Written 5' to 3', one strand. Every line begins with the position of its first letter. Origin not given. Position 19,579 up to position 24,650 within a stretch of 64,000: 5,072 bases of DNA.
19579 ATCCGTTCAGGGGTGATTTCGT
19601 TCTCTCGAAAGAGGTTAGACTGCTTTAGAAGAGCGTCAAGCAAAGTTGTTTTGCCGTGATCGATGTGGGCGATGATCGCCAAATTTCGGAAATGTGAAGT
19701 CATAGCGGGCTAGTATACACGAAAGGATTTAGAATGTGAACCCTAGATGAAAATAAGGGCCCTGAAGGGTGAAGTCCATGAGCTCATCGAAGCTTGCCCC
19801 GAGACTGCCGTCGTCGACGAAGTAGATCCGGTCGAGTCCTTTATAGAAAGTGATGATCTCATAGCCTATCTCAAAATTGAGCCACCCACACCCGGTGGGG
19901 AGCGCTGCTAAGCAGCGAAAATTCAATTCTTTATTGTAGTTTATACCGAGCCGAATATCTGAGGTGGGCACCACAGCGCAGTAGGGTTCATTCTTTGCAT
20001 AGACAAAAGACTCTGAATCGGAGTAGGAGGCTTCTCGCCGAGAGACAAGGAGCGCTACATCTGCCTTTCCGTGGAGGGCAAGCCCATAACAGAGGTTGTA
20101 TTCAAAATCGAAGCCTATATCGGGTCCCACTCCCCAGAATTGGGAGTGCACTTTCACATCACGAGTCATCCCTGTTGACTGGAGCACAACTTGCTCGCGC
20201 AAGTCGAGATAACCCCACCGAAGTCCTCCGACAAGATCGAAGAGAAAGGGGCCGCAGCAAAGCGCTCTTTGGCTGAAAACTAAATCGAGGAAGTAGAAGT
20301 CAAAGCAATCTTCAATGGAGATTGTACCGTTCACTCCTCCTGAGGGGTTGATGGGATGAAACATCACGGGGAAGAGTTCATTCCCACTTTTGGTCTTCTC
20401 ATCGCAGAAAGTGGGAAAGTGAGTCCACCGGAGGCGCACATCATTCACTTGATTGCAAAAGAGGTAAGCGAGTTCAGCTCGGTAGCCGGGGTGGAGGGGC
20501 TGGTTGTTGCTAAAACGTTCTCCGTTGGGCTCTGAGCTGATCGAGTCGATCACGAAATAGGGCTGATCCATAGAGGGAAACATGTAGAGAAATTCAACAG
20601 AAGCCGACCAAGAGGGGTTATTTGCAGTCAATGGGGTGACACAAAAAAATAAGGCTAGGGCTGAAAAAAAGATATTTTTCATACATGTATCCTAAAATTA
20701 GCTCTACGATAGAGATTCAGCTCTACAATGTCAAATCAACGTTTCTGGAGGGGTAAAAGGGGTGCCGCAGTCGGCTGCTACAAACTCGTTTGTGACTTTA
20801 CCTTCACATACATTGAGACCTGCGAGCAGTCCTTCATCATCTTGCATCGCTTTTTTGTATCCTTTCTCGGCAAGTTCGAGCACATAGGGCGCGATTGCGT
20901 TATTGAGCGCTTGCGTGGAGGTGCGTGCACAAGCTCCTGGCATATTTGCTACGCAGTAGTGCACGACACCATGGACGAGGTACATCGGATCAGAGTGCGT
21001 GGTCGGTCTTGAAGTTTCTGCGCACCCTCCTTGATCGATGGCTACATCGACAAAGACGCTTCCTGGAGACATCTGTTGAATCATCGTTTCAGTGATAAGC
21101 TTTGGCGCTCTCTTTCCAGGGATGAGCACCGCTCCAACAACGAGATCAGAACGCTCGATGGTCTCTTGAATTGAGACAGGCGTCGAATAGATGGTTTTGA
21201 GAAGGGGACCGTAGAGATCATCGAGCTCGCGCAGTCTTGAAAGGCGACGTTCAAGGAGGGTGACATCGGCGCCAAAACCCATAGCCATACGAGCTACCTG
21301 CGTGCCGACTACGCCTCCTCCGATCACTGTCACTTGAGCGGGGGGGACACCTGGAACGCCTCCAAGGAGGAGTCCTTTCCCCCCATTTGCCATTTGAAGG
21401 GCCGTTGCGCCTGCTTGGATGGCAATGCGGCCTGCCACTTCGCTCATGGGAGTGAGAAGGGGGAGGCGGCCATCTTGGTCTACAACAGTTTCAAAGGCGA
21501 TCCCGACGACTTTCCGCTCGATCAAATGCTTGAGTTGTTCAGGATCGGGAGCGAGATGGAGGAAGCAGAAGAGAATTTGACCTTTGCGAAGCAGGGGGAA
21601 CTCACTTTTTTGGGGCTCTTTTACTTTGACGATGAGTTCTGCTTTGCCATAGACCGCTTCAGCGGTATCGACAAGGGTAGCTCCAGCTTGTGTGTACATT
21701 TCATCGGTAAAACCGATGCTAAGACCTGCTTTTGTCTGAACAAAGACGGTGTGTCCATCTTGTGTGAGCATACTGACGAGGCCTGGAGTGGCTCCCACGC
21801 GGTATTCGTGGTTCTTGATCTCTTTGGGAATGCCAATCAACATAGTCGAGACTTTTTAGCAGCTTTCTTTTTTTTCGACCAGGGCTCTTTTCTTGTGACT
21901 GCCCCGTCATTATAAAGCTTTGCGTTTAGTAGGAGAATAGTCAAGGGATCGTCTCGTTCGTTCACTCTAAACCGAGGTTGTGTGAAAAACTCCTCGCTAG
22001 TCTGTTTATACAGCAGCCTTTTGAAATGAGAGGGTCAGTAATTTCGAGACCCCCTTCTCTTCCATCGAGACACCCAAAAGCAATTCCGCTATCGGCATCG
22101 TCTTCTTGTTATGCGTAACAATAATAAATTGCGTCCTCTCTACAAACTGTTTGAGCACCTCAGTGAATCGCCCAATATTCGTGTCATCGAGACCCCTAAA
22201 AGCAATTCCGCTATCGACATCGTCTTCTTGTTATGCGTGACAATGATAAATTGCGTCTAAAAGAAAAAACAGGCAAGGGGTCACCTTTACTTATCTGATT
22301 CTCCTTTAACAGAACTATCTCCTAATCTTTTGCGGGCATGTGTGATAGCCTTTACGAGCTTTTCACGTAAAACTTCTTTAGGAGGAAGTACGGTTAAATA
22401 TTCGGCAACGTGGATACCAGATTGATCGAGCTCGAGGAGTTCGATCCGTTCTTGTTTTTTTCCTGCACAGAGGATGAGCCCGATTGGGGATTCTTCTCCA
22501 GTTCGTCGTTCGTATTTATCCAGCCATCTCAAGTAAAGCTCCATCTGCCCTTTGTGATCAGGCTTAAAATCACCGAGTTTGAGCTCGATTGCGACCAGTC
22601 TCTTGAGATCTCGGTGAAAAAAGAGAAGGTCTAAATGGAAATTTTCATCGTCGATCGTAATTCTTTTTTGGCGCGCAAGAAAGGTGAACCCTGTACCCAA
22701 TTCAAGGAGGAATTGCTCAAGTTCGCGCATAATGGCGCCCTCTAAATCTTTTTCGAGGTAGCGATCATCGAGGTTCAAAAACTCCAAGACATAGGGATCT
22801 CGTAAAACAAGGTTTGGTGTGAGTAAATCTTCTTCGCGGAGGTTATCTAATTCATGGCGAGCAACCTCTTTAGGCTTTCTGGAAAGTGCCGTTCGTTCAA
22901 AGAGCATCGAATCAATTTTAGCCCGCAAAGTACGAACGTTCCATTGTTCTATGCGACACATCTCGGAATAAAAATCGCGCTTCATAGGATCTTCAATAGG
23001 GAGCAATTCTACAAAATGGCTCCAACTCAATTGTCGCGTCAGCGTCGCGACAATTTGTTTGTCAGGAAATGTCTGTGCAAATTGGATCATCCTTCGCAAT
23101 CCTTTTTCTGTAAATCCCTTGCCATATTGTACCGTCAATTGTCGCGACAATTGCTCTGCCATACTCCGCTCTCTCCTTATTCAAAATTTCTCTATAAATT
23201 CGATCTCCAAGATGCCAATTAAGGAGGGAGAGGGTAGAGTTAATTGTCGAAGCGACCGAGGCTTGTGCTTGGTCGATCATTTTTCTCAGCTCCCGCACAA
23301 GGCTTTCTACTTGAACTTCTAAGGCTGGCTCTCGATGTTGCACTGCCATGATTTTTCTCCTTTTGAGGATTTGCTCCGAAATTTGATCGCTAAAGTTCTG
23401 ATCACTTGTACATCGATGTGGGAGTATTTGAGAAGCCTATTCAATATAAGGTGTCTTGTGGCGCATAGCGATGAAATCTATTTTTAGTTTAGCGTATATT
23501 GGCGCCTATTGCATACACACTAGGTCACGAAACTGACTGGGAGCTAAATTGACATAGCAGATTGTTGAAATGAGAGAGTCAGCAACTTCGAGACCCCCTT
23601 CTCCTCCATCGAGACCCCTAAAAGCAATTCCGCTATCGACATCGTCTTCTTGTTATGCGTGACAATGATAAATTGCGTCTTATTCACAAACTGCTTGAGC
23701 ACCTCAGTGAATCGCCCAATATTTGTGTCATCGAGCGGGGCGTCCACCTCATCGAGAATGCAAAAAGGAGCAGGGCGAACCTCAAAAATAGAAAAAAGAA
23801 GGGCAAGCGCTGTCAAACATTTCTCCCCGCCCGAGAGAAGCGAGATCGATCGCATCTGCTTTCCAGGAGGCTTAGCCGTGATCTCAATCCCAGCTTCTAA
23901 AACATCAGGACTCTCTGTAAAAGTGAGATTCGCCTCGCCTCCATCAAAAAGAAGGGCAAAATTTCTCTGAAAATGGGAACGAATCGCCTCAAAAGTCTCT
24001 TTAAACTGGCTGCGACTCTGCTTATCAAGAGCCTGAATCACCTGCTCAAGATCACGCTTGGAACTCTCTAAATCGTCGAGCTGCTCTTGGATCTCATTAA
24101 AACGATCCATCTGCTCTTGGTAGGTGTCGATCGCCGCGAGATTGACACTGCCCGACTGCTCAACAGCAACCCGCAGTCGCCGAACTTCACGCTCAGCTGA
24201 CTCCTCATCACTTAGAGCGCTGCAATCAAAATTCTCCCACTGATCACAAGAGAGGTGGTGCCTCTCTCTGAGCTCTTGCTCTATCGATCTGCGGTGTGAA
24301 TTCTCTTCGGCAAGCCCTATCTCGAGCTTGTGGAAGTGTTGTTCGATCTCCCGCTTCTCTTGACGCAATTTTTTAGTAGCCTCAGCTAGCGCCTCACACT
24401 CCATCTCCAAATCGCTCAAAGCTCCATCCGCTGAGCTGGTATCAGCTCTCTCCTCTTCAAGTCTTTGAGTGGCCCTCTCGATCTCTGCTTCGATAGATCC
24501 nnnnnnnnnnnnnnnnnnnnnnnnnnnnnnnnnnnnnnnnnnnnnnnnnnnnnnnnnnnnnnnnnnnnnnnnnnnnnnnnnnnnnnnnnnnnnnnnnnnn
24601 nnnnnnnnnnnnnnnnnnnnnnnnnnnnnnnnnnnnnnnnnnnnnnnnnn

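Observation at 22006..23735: smc 3' end present twice (functional copy + diverged, frame-preserving relic) bracketing a nuclease gene: footprint of integration into smc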

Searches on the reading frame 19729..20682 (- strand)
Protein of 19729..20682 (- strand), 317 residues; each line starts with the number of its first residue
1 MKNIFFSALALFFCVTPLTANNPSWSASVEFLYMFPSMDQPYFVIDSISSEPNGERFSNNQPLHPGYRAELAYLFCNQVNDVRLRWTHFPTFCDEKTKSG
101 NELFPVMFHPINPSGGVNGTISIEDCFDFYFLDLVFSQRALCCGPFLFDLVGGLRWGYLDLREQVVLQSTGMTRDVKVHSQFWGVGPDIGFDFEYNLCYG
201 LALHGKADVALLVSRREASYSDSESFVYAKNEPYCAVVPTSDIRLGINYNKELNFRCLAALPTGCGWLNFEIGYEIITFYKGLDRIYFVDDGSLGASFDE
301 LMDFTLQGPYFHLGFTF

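Call 6: search_protein_families(library=pfam, proteins=[window:19729-20682:-])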
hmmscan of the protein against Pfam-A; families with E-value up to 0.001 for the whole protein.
window:19729-20682:- (317 aa): 1 family
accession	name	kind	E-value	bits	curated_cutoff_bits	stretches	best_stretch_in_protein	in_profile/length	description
PF05150.18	Legionella_OMP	-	1e-29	103.8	25.4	1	22-316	6-280/281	Legionella pneumophila major outer membrane protein precursor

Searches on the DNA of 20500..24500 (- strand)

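Call 65: search_rna_families(source=window, start=20500, end=24500, threshold=evalue, max_evalue=1)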
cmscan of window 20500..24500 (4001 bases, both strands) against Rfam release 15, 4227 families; matches with E-value up to 1: 0.
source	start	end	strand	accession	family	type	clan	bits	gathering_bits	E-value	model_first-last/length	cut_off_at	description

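Call 67: search_rna_families(source=L012, start=3900, end=4950, threshold=evalue, max_evalue=1)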
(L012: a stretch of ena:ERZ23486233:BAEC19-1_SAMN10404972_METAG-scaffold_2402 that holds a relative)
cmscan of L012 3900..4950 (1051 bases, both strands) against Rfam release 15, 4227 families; matches with E-value up to 1: 3.
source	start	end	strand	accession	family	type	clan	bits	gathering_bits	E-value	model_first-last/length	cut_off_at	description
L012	4702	4775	+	RF00005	tRNA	Gene; tRNA;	CL00001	70.3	29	4.2e-15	1-71/71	no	tRNA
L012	4702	4776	-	RF04354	Plastid-ycf2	Cis-reg;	-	41.6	65.7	4e-07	1-75/75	no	Plastid-ycf2 5UTR RNA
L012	3928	3985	+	RF00015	U4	Gene; snRNA; splicing;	CL00007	15.8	46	0.59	66-138/138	no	U4 spliceosomal RNA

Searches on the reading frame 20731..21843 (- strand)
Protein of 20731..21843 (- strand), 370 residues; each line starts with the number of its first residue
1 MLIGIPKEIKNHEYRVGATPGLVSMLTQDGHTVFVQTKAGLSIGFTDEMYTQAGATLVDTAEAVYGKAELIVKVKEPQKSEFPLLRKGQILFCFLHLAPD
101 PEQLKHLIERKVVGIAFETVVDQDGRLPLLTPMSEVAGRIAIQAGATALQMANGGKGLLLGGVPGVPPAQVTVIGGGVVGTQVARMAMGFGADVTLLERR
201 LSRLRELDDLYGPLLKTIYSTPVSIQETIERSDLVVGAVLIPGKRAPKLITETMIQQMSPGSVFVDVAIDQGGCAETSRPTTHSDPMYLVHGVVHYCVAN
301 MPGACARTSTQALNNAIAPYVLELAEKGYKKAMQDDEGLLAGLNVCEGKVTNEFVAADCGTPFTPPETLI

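Call 6: search_protein_families(library=pfam, proteins=[window:20731-21843:-])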
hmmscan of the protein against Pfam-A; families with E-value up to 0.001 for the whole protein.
window:20731-21843:- (370 aa): 8 families
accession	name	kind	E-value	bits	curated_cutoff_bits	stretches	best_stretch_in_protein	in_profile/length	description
PF01262.27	AlaDh_PNT_C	-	3.5e-86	288.5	23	1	141-353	1-214/214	Alanine dehydrogenase/PNT, C-terminal domain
PF05222.21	AlaDh_PNT_N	-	2.9e-48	164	30.4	1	4-137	1-136/136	Alanine dehydrogenase/PNT, N-terminal domain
PF02826.25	2-Hacid_dh_C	-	2.6e-08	33.9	25.1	1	169-268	37-127/178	D-isomer specific 2-hydroxyacid dehydrogenase, NAD binding domain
PF07992.20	Pyr_redox_2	-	1.6e-06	28.2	26.1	1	164-209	142-183/291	Pyridine nucleotide-disulphide oxidoreductase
PF03807.23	F420_oxidored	-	7.4e-06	26.9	21.6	1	171-268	2-92/94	NADP oxidoreductase coenzyme F420-dependent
PF00070.33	Pyr_redox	-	2e-05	25.5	22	1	171-211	2-42/82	Pyridine nucleotide-disulphide oxidoreductase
PF01266.30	DAO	-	0.00026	21.1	27.9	1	171-200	2-31/353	FAD dependent oxidoreductase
PF01488.26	Shikimate_DH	-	0.00056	20.4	24.3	1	169-269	13-113/138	Shikimate / quinate 5-dehydrogenase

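Call 8: find_encoding_contigs(protein=window:20731-21843:-, flank=10000, max_places=6)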
Protein window:20731-21843:- (370 aa): 1 contig read that carries it; 1 place shown.
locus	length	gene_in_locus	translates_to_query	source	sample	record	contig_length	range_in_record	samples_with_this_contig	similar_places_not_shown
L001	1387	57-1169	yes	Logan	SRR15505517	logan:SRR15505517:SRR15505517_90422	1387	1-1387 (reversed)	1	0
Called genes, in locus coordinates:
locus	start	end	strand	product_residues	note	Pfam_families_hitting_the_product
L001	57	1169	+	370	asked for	PF03807:F420_oxidored (faint), PF05222:AlaDh_PNT_N, PF07992:Pyr_redox_2 (weak), PF01262:AlaDh_PNT_C, PF00070:Pyr_redox (faint), PF02826:2-Hacid_dh_C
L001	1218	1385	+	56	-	?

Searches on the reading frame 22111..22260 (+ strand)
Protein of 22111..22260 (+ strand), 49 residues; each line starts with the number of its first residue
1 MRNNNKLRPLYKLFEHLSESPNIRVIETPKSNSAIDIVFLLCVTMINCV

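Call 54: find_encoding_contigs(protein=window:22111-22260:+, flank=3000, max_places=4)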
Protein window:22111-22260:+ (49 aa): no gene with exactly this product is on record in the collection.
